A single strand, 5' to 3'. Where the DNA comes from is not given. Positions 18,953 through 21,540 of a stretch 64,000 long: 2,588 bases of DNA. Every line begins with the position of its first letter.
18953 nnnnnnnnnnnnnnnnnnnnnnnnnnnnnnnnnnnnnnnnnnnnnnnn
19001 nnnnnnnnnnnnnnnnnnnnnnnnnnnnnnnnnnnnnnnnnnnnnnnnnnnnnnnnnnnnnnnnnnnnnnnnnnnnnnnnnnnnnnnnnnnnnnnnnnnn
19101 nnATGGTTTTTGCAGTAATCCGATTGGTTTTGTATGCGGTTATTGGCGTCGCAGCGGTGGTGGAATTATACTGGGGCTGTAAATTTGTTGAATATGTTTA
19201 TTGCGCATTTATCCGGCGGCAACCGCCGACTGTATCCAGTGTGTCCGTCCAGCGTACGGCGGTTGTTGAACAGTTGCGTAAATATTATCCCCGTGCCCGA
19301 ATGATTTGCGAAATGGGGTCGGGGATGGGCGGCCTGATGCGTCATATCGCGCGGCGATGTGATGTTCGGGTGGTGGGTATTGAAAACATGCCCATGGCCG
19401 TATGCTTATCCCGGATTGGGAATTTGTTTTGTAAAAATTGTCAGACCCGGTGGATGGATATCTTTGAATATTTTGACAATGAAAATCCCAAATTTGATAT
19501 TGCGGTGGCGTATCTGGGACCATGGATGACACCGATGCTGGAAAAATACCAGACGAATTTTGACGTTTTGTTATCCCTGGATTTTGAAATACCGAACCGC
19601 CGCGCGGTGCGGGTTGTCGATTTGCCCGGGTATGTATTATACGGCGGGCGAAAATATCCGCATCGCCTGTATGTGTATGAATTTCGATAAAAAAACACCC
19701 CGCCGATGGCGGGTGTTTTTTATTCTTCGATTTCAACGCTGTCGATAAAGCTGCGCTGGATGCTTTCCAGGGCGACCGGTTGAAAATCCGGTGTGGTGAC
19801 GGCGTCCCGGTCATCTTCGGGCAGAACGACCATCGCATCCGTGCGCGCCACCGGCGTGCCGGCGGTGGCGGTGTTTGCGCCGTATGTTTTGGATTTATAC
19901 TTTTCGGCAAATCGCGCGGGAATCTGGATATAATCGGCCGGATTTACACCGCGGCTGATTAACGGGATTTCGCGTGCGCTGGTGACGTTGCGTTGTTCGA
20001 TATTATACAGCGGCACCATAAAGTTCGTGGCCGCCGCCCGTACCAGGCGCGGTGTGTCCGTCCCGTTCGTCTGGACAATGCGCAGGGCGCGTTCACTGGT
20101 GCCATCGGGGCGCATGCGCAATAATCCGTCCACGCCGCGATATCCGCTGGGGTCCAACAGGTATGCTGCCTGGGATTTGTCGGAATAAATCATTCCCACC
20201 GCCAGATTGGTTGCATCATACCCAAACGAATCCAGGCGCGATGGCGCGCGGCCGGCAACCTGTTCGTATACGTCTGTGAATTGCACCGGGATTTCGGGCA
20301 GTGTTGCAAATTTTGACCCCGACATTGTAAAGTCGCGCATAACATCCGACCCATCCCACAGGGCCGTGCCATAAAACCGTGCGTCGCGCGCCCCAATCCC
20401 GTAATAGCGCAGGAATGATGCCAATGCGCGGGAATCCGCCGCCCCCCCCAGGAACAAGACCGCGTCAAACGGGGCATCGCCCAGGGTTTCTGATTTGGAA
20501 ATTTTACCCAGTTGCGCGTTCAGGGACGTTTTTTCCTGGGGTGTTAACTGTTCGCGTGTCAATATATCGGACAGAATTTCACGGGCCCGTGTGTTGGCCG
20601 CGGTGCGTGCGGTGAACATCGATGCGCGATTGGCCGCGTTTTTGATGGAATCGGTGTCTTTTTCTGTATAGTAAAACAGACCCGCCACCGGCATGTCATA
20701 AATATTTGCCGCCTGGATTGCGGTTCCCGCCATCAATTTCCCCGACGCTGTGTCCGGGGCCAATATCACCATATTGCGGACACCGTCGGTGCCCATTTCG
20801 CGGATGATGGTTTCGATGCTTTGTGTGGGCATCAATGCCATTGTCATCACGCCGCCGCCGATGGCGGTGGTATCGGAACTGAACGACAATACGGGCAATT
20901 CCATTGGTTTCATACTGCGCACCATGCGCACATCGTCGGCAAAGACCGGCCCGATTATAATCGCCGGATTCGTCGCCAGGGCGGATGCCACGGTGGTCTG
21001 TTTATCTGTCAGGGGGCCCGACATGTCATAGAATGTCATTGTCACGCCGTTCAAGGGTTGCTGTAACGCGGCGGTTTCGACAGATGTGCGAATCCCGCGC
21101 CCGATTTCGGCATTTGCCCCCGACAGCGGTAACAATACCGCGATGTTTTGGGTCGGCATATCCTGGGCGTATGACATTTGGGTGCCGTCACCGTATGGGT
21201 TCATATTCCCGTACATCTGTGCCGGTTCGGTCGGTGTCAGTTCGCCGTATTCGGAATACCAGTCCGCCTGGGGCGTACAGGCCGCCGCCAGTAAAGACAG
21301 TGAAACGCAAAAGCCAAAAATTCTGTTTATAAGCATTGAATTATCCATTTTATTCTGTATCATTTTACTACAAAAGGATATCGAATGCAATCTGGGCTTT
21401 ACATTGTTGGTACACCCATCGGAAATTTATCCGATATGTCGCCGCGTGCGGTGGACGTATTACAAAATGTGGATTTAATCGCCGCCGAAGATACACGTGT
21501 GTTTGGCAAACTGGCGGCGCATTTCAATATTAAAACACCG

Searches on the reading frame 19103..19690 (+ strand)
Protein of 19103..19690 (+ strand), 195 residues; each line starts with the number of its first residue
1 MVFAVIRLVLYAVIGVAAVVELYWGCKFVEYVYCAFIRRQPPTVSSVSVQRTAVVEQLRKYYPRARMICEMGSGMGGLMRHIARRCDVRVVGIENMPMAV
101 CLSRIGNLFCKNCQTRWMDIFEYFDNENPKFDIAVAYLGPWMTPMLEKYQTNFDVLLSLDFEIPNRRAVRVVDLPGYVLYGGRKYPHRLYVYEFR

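Call 11: search_protein_families(library=pfam, proteins=[window:19103-19690:+], max_evalue=0.01)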
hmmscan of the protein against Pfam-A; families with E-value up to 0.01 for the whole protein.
window:19103-19690:+ (195 aa): 1 family
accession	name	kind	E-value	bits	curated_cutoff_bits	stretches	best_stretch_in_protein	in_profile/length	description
PF13649.12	Methyltransf_25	-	0.0019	19.3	27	1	68-137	1-71/97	Methyltransferase domain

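Call 13: find_encoding_contigs(protein=window:19103-19690:+, flank=3000, max_places=8)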
Protein window:19103-19690:+ (195 aa): 2 contigs read that carry it; 2 places shown.
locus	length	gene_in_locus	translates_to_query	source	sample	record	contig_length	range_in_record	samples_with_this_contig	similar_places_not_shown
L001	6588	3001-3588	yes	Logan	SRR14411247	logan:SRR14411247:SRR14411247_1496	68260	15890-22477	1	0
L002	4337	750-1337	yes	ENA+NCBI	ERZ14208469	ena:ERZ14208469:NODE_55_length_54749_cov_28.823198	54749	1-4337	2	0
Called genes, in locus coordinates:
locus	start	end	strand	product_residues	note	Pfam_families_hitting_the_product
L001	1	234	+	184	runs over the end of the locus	-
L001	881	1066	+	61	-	PF18338:BppL_N (faint)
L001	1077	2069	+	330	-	-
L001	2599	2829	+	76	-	-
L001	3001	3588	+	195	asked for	-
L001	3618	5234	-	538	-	PF04348:LppC, PF13458:Peripla_BP_6 (weak)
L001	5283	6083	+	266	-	PF00590:TP_methylase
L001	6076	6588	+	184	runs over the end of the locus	PF03193:RsgA_GTPase (faint), PF00350:Dynamin_N (faint), PF01926:MMR_HSR1, PF02421:FeoB_N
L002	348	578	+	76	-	-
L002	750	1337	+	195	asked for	-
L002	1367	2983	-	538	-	PF04348:LppC, PF13458:Peripla_BP_6 (weak)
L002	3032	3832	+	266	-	PF00590:TP_methylase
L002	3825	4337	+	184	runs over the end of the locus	PF03193:RsgA_GTPase (faint), PF00350:Dynamin_N (faint), PF01926:MMR_HSR1, PF02421:FeoB_N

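Call 77: search_solved_structures(query=window:19103-19690:+, max_evalue=1)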
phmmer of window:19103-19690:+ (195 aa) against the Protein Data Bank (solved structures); distinct sequences matched with E-value up to 1: 13.
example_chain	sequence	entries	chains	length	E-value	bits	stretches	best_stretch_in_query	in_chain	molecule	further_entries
4iv8_A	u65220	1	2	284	0.069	16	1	62-122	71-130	Phosphoethanolamine N-methyltransferase,putative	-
5cxq_A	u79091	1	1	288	0.16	14.8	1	54-111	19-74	Purine nucleoside phosphorylase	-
4m1e_A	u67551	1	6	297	0.29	13.9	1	49-112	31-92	Purine nucleoside phosphorylase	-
5cxs_A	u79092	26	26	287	0.31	13.8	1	55-111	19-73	Purine nucleoside phosphorylase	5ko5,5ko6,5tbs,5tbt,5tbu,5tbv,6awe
2b3t_A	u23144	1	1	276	0.31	13.8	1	54-123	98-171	Protein methyltransferase hemK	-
1t43_A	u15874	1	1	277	0.31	13.8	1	54-123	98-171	Protein methyltransferase hemK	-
2yxd_A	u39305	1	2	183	0.36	13.7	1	36-115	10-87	Probable cobalt-precorrin-6Y C(15)-methyltransferase [decarboxylating]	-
6bqc_A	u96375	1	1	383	0.4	13.5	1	34-94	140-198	Cyclopropane-fatty-acyl-phospholipid synthase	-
2zul_A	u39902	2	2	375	0.45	13.3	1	53-135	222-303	Probable ribosomal RNA small subunit methyltransferase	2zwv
3dmf_A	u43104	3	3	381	0.46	13.3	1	53-135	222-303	Probable ribosomal RNA small subunit methyltransferase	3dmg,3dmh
1kpi_A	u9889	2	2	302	0.5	13.2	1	33-93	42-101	CYCLOPROPANE-FATTY-ACYL-PHOSPHOLIPID SYNTHASE 2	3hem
8vpo_A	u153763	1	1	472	0.65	12.8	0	120-167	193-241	Radical SAM core domain-containing protein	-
2ecj_A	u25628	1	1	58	0.69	12.7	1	73-122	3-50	Tripartite motif-containing protein 39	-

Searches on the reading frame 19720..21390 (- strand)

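Call 11: search_protein_families(library=pfam, proteins=[window:19720-21390:-], max_evalue=0.01)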
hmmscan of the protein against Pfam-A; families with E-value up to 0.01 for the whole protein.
window:19720-21390:- (556 aa): 2 families
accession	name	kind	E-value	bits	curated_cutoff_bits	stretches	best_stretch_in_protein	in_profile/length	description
PF04348.19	LppC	-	4.2e-11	42.6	28.8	1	76-218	214-360/563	LppC putative lipoprotein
PF13458.12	Peripla_BP_6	-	5.5e-08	33.3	31.7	1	81-399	2-291/343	Periplasmic binding protein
